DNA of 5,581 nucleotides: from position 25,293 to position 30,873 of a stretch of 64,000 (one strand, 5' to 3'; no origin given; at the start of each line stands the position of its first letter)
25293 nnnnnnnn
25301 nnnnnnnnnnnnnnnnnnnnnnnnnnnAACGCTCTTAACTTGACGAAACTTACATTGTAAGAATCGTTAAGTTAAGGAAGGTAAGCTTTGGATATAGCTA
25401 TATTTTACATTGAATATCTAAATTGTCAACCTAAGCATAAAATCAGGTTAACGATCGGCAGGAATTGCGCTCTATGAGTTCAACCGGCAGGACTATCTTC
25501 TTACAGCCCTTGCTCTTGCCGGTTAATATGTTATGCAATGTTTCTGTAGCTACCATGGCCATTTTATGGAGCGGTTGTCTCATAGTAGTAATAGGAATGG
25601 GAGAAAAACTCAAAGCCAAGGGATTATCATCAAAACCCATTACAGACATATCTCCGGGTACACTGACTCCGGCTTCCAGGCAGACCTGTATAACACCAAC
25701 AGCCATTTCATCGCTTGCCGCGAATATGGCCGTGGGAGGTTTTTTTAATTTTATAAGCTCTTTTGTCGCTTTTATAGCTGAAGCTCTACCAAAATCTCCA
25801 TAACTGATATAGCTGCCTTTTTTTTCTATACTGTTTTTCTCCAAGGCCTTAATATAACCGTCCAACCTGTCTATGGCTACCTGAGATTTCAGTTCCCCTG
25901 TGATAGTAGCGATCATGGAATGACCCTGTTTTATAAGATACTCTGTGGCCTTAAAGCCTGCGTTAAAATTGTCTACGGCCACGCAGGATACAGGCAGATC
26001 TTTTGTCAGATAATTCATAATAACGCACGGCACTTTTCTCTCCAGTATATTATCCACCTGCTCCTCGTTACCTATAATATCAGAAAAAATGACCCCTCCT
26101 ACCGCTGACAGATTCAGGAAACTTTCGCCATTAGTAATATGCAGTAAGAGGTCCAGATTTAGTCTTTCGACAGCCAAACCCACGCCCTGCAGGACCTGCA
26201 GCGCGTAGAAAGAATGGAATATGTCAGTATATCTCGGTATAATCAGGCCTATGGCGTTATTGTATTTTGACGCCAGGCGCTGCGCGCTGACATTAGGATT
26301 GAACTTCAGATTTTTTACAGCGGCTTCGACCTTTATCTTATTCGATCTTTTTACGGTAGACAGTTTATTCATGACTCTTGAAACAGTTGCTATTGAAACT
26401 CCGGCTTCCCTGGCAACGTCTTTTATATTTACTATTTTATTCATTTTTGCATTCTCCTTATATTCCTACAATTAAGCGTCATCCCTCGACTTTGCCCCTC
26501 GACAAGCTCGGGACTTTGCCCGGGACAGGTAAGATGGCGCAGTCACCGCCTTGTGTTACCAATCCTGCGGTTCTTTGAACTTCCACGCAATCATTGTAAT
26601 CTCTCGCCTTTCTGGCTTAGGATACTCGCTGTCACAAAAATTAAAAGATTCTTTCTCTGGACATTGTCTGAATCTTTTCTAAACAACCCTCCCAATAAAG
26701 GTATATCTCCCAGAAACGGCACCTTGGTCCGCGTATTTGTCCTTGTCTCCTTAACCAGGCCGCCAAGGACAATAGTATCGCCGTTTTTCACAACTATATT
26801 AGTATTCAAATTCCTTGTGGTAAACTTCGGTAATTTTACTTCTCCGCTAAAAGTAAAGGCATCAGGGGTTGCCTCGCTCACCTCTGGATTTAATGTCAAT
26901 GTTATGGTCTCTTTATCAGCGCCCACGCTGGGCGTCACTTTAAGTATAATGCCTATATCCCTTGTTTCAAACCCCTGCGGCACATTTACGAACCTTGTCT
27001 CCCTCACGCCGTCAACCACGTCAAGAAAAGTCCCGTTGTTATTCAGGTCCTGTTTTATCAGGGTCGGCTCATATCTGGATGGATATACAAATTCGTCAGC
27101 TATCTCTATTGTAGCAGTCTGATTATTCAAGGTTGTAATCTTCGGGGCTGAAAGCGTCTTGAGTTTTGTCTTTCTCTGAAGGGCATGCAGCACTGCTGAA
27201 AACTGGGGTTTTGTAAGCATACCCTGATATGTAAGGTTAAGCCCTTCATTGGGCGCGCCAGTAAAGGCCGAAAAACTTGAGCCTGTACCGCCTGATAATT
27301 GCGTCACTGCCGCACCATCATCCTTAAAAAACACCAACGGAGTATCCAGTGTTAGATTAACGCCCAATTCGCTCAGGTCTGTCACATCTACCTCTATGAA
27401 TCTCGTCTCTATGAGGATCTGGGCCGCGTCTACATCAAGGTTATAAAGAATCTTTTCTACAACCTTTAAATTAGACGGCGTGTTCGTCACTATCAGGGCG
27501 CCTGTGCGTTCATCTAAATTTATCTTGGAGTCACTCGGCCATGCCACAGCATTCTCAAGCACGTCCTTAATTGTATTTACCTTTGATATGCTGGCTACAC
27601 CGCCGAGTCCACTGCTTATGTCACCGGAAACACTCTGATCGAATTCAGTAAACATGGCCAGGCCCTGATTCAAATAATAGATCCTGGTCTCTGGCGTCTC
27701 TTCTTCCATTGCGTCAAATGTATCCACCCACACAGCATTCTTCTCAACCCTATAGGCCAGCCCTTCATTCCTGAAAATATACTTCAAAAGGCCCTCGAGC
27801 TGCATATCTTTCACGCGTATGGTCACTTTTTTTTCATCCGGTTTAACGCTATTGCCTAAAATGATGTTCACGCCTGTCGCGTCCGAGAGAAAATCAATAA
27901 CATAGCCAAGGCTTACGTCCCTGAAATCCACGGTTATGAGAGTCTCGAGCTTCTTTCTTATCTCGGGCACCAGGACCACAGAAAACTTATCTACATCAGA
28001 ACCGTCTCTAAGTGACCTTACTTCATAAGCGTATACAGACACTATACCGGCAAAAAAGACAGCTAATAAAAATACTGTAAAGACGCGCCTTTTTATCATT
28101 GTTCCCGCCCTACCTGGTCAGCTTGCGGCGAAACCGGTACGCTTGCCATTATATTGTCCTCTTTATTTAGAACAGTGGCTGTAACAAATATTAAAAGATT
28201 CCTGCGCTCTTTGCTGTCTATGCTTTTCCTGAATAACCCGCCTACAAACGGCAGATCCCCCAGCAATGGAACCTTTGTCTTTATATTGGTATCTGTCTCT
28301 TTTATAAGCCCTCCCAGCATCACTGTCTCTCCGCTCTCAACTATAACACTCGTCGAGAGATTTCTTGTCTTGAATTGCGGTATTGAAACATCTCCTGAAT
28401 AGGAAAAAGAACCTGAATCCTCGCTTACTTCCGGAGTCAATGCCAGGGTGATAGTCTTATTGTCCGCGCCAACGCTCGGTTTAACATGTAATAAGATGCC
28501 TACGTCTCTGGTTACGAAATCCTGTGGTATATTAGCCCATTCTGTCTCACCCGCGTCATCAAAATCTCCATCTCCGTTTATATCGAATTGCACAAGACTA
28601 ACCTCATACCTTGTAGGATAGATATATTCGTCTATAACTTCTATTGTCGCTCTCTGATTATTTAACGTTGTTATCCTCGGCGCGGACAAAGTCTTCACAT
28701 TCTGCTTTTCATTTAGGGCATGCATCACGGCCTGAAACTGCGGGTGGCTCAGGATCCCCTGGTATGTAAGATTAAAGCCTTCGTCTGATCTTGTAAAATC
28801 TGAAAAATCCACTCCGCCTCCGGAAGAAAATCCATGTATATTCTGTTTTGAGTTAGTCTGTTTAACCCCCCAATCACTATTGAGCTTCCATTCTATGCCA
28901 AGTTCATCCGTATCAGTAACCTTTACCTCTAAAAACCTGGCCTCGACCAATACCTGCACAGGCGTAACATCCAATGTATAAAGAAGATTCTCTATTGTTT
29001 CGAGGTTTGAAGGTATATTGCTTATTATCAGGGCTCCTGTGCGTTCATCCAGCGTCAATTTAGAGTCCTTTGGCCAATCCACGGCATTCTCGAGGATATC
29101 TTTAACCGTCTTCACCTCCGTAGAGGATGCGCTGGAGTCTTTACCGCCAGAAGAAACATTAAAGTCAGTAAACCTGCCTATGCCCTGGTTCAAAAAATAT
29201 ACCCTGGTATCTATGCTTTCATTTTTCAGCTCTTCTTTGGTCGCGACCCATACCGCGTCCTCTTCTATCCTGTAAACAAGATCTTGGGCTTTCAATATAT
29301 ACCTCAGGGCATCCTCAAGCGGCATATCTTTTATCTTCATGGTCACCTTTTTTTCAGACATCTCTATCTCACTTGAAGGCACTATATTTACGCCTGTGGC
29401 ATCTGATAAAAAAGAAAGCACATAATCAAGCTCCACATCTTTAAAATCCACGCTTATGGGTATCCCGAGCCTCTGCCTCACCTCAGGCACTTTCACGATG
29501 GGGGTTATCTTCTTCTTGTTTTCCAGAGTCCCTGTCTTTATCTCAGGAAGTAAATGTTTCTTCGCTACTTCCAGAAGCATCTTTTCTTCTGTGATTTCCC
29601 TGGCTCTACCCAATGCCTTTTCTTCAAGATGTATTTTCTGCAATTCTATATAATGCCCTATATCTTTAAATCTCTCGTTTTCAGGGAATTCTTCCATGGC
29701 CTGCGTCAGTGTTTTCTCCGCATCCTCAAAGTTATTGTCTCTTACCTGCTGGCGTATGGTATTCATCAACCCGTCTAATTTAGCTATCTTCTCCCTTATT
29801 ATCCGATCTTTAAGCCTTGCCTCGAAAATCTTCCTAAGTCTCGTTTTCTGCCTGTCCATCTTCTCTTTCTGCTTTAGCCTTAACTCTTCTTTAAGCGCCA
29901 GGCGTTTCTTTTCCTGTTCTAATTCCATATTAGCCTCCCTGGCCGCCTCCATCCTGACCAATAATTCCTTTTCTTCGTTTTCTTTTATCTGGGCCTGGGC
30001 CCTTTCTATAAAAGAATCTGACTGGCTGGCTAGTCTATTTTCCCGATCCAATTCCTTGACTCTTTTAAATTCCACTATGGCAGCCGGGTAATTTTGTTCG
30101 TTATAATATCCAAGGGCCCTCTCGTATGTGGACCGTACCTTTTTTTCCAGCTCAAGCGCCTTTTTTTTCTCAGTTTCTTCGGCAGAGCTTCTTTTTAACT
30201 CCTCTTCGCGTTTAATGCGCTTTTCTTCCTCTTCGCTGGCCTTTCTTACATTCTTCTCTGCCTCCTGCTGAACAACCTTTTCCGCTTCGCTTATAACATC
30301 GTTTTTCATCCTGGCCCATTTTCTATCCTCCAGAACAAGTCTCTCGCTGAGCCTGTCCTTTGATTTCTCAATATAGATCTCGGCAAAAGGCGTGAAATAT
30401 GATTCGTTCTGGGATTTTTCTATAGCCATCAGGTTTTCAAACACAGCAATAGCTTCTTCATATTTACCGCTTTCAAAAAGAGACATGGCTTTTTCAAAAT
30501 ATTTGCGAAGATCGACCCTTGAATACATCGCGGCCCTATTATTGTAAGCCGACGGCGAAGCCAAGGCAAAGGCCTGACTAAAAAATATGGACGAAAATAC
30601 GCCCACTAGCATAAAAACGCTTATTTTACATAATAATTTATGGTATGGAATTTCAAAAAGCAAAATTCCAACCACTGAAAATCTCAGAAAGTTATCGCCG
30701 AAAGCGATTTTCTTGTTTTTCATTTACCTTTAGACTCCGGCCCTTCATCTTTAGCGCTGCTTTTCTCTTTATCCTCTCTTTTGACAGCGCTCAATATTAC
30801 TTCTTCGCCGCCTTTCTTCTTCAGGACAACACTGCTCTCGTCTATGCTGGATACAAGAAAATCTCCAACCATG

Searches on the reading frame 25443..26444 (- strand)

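Call 61: search_protein_families(library=pfam, proteins=[window:25443-26444:-], max_evalue=0.00001)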
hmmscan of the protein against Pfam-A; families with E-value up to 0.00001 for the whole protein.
window:25443-26444:- (333 aa): 4 families
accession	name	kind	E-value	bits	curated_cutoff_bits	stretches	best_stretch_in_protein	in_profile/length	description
PF13377.12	Peripla_BP_3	-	2.6e-33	115.9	26.5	1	168-329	2-167/167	Periplasmic binding protein-like domain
PF00532.27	Peripla_BP_1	-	4.9e-17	62.7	22.2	1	140-325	83-279/281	Periplasmic binding proteins and sugar binding domain of LacI family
PF00356.27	LacI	-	7.1e-16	58.2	27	1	6-51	1-46/46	Bacterial regulatory proteins, lacI family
PF13407.12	Peripla_BP_4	-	1.5e-14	54.7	35.1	1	130-279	73-224/258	Periplasmic binding protein domain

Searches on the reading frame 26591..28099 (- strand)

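Call 61: search_protein_families(library=pfam, proteins=[window:26591-28099:-], max_evalue=0.00001)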
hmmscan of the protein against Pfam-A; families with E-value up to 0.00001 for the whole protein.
window:26591-28099:- (502 aa): 1 family
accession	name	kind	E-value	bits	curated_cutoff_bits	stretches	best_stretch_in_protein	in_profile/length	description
PF00263.26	Secretin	-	1.3e-43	149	27.5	1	306-494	1-168/169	Bacterial type II and III secretion system protein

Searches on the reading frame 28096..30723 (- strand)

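Call 61: search_protein_families(library=pfam, proteins=[window:28096-30723:-], max_evalue=0.00001)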
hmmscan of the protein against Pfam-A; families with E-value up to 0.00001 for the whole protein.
window:28096-30723:- (875 aa): 4 families
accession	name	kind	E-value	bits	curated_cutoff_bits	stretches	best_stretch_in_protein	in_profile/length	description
PF00263.26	Secretin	-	3.1e-40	138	27.5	1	669-852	1-168/169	Bacterial type II and III secretion system protein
PF07719.23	TPR_2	-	1.8e-07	31.2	27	0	75-101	4-30/34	Tetratricopeptide repeat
PF07660.19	STN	-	3e-07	30.5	28.4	1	458-494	14-50/52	Secretin and TonB N terminus short domain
PF03958.22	Secretin_N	-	7.3e-06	26.6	28.2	0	536-588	10-67/69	Bacterial type II/III secretion system short domain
